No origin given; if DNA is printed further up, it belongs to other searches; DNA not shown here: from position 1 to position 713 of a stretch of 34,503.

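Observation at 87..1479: Three-gene plus-strand block: Zn-ribbon protein, TM/coiled-coil protein and small TM protein of unknown function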

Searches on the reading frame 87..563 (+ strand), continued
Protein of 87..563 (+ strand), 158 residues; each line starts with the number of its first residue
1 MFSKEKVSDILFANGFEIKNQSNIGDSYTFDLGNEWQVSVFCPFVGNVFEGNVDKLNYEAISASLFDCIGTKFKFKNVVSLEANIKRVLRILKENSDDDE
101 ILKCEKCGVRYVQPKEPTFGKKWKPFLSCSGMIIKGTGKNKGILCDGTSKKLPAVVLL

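Call 98: search_protein_families(library=padloc, proteins=[L003:4761-5918:+, L003:6605-7384:+, L021:5621-6925:+, L022:15-1448:+, L030:6840-7886:+, L030:6389-6847:+, L029:1251-1913:+, L029:143-1249:+, L027:1269-1736:+, L007:7055-7795:+], max_evalue=0.001)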
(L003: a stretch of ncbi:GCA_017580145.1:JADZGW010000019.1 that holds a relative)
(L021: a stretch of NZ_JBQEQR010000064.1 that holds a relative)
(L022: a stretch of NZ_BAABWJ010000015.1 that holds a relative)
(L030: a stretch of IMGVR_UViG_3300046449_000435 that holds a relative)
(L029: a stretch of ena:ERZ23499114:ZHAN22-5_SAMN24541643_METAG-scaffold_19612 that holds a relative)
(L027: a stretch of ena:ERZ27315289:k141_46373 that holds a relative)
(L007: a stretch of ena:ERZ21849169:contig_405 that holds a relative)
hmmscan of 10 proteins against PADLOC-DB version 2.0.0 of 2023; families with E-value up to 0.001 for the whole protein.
L003:4761-5918:+ (385 aa): 16 families
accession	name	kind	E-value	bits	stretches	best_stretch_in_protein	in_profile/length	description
PDLC04087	SIR2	-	1.5e-12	45.1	2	273-353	214-295/343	-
PDLC04093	SIR2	-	2.6e-11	41.1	1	7-230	21-217/395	-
PDLC04082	SIR2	-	4.7e-10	36.9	1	296-357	240-299/345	-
PDLC02408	Aga_SIR2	-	7e-10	36.5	0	300-352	244-296/343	Class II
PDLC04096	SIR2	-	3.1e-09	34.7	1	267-353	99-183/230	-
PDLC04084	SIR2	-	2.4e-08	31.7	1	216-332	241-330/414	-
PDLC02414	Aga_SIR2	-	3e-08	31.4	1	296-368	211-283/313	-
PDLC04078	SIR2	-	9.6e-08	30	1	276-353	46-124/171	-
PDLC04089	SIR2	-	1.2e-07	29.3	0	143-170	99-126/336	-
PDLC04081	SIR2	-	1.3e-07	29.1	1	13-228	21-209/345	-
PDLC04094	SIR2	-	1.2e-06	26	0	209-229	192-212/399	-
PDLC04083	SIR2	-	3.6e-06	24.1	1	279-351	237-310/371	-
PDLC04080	SIR2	-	0.00014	19.1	0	216-229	190-203/347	-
PDLC04092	SIR2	-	0.0008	16.8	0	215-228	163-176/318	-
PDLC04075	SIR2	-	0.00083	16.2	0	310-342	314-344/414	-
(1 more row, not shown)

L003:6605-7384:+ (259 aa): 0 families

L021:5621-6925:+ (434 aa): 13 families
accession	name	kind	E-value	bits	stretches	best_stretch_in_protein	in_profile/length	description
PDLC04933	PDC-S15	-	6.8e-102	338.8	1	151-428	4-283/286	-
PDLC04936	PDC-S15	-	2.8e-100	333.6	1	141-426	9-297/300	-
PDLC04930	PDC-S15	-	7.9e-64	214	1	153-429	3-283/380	-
PDLC04927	PDC-S15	-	2e-37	127.1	1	149-429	8-306/422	-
PDLC04938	PDC-S15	-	2.4e-37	126.9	2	145-285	34-171/276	-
PDLC04939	PDC-S15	-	5.2e-26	89.6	1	158-265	11-113/487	-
PDLC04926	PDC-S15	-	5.8e-26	89.2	1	155-419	12-289/300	-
PDLC04937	PDC-S15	-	1e-25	88.8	1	152-426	13-249/254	-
PDLC04931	PDC-S15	-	1.7e-12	45.7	1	154-281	43-176/282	-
PDLC04929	PDC-S15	-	2.1e-11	42.2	1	172-270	27-132/308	-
PDLC04940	PDC-S15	-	9.2e-10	36.6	1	166-265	46-157/280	-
PDLC04932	PDC-S15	-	9.4e-10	36.4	1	152-419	20-313/324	-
PDLC04934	PDC-S15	-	5.1e-07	27.1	1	171-266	55-153/416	-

L022:15-1448:+ (477 aa): 7 families
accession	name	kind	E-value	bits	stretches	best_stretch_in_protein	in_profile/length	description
PDLC04959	PDC-S20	-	2.6e-83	279.1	1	25-410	1-378/464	-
PDLC04956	PDC-S20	-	4e-62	209.1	1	42-450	9-410/450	-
PDLC04957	PDC-S20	-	2.8e-26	91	1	42-293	3-255/446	-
PDLC04958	PDC-S20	-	5.8e-26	89.8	1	45-295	4-256/458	-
PDLC02361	PifA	-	2.3e-14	50.9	1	64-295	38-255/720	PifA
PDLC02209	QatA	-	1.6e-11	41.6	1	44-266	10-247/646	-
PDLC02210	QatA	-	1.1e-07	28.7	1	75-294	41-278/593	-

L030:6840-7886:+ (348 aa): 33 families (the best 25 are shown)
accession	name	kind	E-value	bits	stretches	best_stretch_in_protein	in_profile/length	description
PDLC04138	mad6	-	1.2e-44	151.3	1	11-263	52-301/659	mads_6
PDLC04053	PD-T4-6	-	1.4e-33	114.7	1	11-274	10-269/311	-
PDLC04042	PD-T4-6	-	3.3e-33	113.6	1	6-276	5-272/292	-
PDLC04047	PD-T4-6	-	3.9e-33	112.9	1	6-275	6-271/327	-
PDLC04054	PD-T4-6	-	2.2e-32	110.8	1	12-277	12-274/347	-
PDLC04048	PD-T4-6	-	6.6e-30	102.7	1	12-275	12-271/354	-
PDLC04057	PD-T4-6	-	6.4e-28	95.9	1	12-276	10-270/443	-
PDLC04043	PD-T4-6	-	6.8e-28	95.9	1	13-276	18-277/452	-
PDLC04060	PD-T4-6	-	2.5e-27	94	1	13-297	11-291/486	-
PDLC04039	PD-T4-6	-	2.9e-23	80.6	1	12-270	16-269/458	-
PDLC03920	MkoA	-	2.3e-20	70.6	1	20-283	16-285/1112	-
PDLC04064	PD-T4-6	-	2.1e-19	67.7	1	17-273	27-277/369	-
PDLC04061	PD-T4-6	-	3.9e-18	64.2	1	12-305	18-311/510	-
PDLC01088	C3a189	-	5.1e-18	63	1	24-274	10-259/840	kinase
PDLC04041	PD-T4-6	-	2.1e-17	61.5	1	24-340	41-324/443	-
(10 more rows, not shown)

L030:6389-6847:+ (152 aa): 0 families

L029:1251-1913:+ (220 aa): 1 family
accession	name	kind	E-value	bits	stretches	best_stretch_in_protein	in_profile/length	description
PDLC04999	PDC-S33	-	7.5e-06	23.6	1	46-175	66-174/349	-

L029:143-1249:+ (368 aa): 2 families
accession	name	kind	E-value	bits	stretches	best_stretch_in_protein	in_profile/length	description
PDLC04559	PDC-M28B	-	2.8e-07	28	1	4-39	131-166/438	-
PDLC04560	PDC-M28B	-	0.0002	18.8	1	4-40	17-53/327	-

L027:1269-1736:+ (155 aa): 7 families
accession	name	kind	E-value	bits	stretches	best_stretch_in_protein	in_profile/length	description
PDLC03829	ZacB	-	1.4e-07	28.8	1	92-137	296-341/586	-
PDLC02614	DrmC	-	1.5e-06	26.1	1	50-133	57-138/153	DrmC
PDLC03530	REase_II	-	5.6e-06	23.6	1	71-128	85-140/350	Type II restriction enzyme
PDLC03658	mREase_IV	-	8.1e-06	21.8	1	6-130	34-155/953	Type IV methyl-directed restriction enzyme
PDLC02604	DrmC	-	5.6e-05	21.6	1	93-148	32-84/92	DrmC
PDLC04553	PDC-M27B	-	8.9e-05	19.3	1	59-151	75-166/635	-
PDLC02595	DrmC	-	0.00074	17.3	1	88-136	204-249/269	DrmC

L007:7055-7795:+ (246 aa): 0 families
